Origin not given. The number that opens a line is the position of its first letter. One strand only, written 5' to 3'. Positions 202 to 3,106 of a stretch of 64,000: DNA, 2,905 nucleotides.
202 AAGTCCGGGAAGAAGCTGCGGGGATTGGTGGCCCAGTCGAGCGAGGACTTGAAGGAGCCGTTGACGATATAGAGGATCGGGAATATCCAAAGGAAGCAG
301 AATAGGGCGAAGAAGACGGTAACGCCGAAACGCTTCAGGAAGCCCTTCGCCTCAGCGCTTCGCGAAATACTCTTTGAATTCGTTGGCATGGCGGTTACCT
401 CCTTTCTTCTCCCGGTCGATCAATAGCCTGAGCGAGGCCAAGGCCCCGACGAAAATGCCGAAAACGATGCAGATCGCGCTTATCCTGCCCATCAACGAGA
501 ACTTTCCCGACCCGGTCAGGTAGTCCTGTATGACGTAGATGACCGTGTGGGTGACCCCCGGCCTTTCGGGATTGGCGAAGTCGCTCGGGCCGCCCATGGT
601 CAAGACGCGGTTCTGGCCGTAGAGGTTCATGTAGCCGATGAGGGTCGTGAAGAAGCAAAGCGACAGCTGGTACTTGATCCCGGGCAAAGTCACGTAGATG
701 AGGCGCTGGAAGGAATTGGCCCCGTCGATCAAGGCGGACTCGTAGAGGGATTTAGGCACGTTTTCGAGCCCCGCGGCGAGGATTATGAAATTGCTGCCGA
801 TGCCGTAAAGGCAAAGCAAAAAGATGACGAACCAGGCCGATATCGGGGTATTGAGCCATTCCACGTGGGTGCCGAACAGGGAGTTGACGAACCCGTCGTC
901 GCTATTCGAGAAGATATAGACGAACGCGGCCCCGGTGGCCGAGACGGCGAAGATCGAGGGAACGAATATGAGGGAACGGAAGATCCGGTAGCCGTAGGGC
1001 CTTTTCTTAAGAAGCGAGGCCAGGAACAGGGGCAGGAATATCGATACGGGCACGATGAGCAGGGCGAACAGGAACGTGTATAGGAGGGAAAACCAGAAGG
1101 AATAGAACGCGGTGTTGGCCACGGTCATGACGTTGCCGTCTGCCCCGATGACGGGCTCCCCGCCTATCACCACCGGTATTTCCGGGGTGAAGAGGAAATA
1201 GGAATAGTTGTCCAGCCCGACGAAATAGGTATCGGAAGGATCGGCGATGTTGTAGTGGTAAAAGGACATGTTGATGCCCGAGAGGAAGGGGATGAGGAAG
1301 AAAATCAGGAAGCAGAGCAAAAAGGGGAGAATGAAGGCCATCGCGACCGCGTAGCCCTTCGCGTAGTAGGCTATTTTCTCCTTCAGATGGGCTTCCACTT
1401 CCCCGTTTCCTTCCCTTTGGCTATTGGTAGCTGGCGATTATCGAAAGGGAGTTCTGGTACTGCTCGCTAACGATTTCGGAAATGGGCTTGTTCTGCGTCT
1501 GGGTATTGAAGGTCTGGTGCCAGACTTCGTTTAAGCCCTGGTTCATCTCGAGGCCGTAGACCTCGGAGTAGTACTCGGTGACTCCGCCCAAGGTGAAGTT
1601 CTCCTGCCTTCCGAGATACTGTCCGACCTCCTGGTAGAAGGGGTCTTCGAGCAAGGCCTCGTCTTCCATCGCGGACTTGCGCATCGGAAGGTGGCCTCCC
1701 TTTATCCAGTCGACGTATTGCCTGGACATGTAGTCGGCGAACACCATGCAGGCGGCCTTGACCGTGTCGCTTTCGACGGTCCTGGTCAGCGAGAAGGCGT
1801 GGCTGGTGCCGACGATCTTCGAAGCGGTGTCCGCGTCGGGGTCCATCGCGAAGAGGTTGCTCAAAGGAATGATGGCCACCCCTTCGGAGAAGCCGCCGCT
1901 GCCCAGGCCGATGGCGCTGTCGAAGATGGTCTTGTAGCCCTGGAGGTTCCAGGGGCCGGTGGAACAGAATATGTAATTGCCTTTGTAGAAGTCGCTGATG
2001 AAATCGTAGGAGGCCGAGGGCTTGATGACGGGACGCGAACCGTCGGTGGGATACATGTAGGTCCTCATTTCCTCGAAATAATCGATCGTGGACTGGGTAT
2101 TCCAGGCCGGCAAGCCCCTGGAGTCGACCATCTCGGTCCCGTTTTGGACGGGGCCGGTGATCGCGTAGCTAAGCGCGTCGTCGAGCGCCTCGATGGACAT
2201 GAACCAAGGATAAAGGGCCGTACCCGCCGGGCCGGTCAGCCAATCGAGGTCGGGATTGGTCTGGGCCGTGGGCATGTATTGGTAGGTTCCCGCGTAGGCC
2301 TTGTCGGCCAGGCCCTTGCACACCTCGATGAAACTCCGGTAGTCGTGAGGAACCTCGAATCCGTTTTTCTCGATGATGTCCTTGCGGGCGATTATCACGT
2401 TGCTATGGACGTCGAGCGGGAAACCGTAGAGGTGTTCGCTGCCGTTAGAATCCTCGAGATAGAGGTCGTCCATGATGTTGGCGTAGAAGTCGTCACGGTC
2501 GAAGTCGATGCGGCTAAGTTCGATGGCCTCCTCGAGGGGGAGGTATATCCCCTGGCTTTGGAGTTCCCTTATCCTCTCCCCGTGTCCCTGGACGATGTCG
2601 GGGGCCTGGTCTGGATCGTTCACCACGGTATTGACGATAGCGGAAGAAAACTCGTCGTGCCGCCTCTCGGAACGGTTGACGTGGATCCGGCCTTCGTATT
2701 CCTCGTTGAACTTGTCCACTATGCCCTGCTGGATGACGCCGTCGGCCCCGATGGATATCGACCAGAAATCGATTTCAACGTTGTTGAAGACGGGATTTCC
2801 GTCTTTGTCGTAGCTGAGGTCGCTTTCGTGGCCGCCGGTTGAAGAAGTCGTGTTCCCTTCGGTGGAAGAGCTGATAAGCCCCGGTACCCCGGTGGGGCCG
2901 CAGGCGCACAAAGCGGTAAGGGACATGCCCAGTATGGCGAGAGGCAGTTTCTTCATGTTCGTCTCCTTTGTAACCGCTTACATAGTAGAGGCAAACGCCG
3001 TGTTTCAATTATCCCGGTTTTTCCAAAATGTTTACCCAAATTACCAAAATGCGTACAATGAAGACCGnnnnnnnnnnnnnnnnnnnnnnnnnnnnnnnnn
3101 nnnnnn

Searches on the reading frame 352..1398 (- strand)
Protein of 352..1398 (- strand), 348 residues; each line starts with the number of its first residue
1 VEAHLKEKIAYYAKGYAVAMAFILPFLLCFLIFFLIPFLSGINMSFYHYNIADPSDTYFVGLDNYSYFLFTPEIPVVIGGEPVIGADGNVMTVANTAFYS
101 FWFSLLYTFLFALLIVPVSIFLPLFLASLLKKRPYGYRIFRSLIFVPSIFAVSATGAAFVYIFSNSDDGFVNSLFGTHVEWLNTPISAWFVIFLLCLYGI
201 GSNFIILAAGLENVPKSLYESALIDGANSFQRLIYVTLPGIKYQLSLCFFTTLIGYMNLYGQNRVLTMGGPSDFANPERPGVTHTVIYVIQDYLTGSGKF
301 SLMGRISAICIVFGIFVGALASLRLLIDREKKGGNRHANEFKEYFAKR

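Call 4: search_protein_families(library=pfam, proteins=[window:352-1398:-], max_evalue=0.01)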
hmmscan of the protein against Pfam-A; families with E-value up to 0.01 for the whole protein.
window:352-1398:- (348 aa): 1 family
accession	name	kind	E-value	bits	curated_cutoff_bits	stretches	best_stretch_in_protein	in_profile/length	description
PF00528.27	BPD_transp_1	-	8.3e-07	29.4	26.4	1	120-246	2-111/184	Binding-protein-dependent transport system inner membrane component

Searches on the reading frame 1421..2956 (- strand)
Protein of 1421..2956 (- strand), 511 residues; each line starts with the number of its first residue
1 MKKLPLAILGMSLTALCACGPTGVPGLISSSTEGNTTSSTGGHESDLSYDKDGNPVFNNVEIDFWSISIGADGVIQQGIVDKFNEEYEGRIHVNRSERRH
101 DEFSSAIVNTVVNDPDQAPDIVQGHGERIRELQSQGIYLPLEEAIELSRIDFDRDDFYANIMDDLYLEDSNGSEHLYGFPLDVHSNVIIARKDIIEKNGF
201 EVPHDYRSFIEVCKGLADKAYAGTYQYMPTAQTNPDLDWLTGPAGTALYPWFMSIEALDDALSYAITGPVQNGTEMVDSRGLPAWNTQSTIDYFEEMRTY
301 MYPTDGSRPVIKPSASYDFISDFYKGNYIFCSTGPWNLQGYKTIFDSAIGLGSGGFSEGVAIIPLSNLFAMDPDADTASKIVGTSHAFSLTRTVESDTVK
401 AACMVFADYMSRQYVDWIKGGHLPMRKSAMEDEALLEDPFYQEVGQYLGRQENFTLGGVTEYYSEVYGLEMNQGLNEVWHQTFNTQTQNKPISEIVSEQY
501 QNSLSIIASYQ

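Call 4: search_protein_families(library=pfam, proteins=[window:1421-2956:-], max_evalue=0.01)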
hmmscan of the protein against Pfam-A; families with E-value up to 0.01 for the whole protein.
window:1421-2956:- (511 aa): 2 families
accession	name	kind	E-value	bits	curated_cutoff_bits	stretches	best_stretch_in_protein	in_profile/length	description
PF13416.11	SBP_bac_8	-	5.5e-14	53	27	1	79-438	2-274/279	Bacterial extracellular solute-binding protein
PF01547.30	SBP_bac_1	-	1.4e-09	38.9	26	1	77-363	12-268/307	Bacterial extracellular solute-binding protein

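Call 18: find_related_loci(query=window:1421-2956:-, collection=genome_contigs, flank=10000)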
Query window:1421-2956:- (511 aa) in genome_contigs; peptide patterns used: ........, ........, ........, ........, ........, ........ (x = any residue, [..] = any of these).
23 stretches matched a pattern; 7 encode a relative of the query (tblastn E <= 1e-3); 7 distinct loci.
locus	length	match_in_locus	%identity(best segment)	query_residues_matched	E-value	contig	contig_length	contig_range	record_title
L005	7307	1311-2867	80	1-511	0e+0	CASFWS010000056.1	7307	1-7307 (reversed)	uncultured Firmicutes bacterium isolate B51_L2_308308_idba_bin.44 genome assembly, contig: B51_L2_308308_idba_bin.44.fa_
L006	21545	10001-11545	81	1-511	0e+0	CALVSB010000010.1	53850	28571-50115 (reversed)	MAG: uncultured Bacilli bacterium isolate BRZ_D__bin114 genome assembly, contig: BRZ_D__NODE_1126_length_53850_cov_10.09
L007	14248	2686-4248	76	1-511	0e+0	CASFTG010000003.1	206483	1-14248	uncultured bacterium isolate A3_L3_373373_idba_bin.15 genome assembly, contig: A3_L3_373373_idba_bin.15.fa_scaffold_18,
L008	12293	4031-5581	81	1-511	0e+0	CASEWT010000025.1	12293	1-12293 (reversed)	uncultured Firmicutes bacterium isolate B31_L2_392392_idba_bin.81 genome assembly, contig: B31_L2_392392_idba_bin.81.fa_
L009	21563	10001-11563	76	1-511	0e+0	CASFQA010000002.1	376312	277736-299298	uncultured bacterium isolate B31_L2_392392_idba_bin.84 genome assembly, contig: B31_L2_392392_idba_bin.84.fa_scaffold_7,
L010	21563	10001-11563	77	1-511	0e+0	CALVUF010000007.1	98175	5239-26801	MAG: uncultured Bacilli bacterium isolate BRZ_QG__bin63 genome assembly, contig: BRZ_QG__NODE_197_length_98175_cov_18.09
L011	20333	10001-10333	31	15-129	4e-4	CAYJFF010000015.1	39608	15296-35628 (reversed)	MAG TPA_asm: uncultured Oscillospiraceae bacterium isolate ERP123703_co2_270 genome assembly, contig: NODE_525_length_39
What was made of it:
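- Closest known: Dedicated defence hotspots without detectable mobile elements. Different: The host is an uncultured Bacilli-type lineage, named so in the relatives' record titles (call 18).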

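Call 40: search_protein_families(library=pfam, proteins=[L006:289-1686:-, L006:1854-3029:-, L006:3070-4083:-, L006:4312-5718:+, L006:5854-8994:+, L009:3393-5570:+, L009:5573-6409:+, L009:6554-7501:+, L009:8190-8921:+, L009:1542-3389:+], max_evalue=0.0001)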
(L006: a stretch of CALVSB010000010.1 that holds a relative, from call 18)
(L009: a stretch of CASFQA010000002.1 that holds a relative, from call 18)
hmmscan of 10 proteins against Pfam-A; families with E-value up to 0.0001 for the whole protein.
L006:289-1686:- (465 aa): 1 family
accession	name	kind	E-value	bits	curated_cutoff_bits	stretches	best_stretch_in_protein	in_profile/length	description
PF18982.5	JetA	-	3.1e-67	227.5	26.2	1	40-461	8-434/434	Wadjet protein JetA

L006:1854-3029:- (391 aa): 1 family
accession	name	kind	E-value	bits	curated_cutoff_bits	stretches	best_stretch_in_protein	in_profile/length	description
PF13181.12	TPR_8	-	7.6e-05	23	25.7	0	109-140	1-32/34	Tetratricopeptide repeat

L006:3070-4083:- (337 aa): 0 families

L006:4312-5718:+ (468 aa): 5 families
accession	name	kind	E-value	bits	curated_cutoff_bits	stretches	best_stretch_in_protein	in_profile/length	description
PF01637.24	ATPase_2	-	4.3e-19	69.7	33.2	1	3-203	1-222/225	ATPase domain predominantly from Archaea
PF03008.20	DUF234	-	2.8e-09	37.7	22.5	1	317-410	2-91/100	Archaea bacterial proteins of unknown function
PF13173.12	AAA_14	-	8.9e-08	32.6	27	1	24-176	4-127/129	AAA domain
PF13191.12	AAA_16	-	7.8e-07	30.2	32.6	1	2-109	1-139/167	AAA ATPase domain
PF13401.12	AAA_22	-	4.9e-05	24.1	27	0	24-144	7-123/130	AAA domain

L006:5854-8994:+ (1046 aa): 3 families
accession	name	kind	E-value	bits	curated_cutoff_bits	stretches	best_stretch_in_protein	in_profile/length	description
PF03235.19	GmrSD_N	-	1.1e-50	173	33.2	2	507-669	12-198/199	GmrSD restriction endonuclease, N-terminal domain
PF25202.1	DUF7834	-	1.7e-15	57.9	27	1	226-434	3-225/235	Family of unknown function (DUF7834)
PF07510.16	GmrSD_C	-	1.5e-09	38.3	23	1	900-1013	25-125/138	GmrSD restriction endonucleases, C-terminal domain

L009:3393-5570:+ (725 aa): 5 families
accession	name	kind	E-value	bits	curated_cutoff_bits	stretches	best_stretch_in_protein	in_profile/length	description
PF02065.24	Melibiase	-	8.2e-106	354.3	27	1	296-625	3-340/347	Melibiase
PF16875.11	Glyco_hydro_36N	-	2.3e-72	243.9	27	1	29-290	1-253/253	Glycosyl hydrolase family 36 N-terminal domain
PF16874.11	Glyco_hydro_36C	-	5.8e-12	46.3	27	1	648-722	3-77/77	Glycosyl hydrolase family 36 C-terminal domain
PF02638.21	GHL10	-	4.2e-06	26.5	27.9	0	397-487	72-167/311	Glycosyl hydrolase-like 10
PF01055.32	Glyco_hydro_31_2nd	-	1.5e-05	24.9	23.5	1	358-487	29-161/328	Glycosyl hydrolases family 31 TIM-barrel domain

L009:5573-6409:+ (278 aa): 1 family
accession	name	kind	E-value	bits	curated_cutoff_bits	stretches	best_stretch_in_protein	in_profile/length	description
PF04616.20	Glyco_hydro_43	-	1.3e-46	159.6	32.2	1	10-259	11-264/288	Glycosyl hydrolases family 43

L009:6554-7501:+ (315 aa): 3 families
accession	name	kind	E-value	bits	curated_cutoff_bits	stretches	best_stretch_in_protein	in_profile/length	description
PF13377.12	Peripla_BP_3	-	2.8e-09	37.7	26.5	1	170-315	2-164/167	Periplasmic binding protein-like domain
PF00356.27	LacI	-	4.3e-06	26.9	27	1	6-51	1-46/46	Bacterial regulatory proteins, lacI family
PF00532.27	Peripla_BP_1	-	6.5e-06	26.3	22.2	1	122-251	63-203/281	Periplasmic binding proteins and sugar binding domain of LacI family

L009:8190-8921:+ (243 aa): 1 family
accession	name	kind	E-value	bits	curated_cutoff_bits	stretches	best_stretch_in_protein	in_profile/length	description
PF14470.12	bPH_3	-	3.2e-05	24.7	23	1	51-129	1-71/95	Bacterial PH domain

L009:1542-3389:+ (615 aa): 4 families
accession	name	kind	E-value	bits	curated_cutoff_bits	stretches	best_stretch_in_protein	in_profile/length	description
PF00005.33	ABC_tran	-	5.2e-30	105.3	25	1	51-257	3-136/137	ABC transporter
PF08402.16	TOBE_2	-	2e-11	44.3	21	1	531-603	1-76/76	TOBE domain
PF17912.7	OB_MalK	-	2.4e-07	32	27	0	331-361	1-32/53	MalK OB fold domain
PF02463.25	SMC_N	-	3e-06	27.2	40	0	121-301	39-209/220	RecF/RecN/SMC N terminal domain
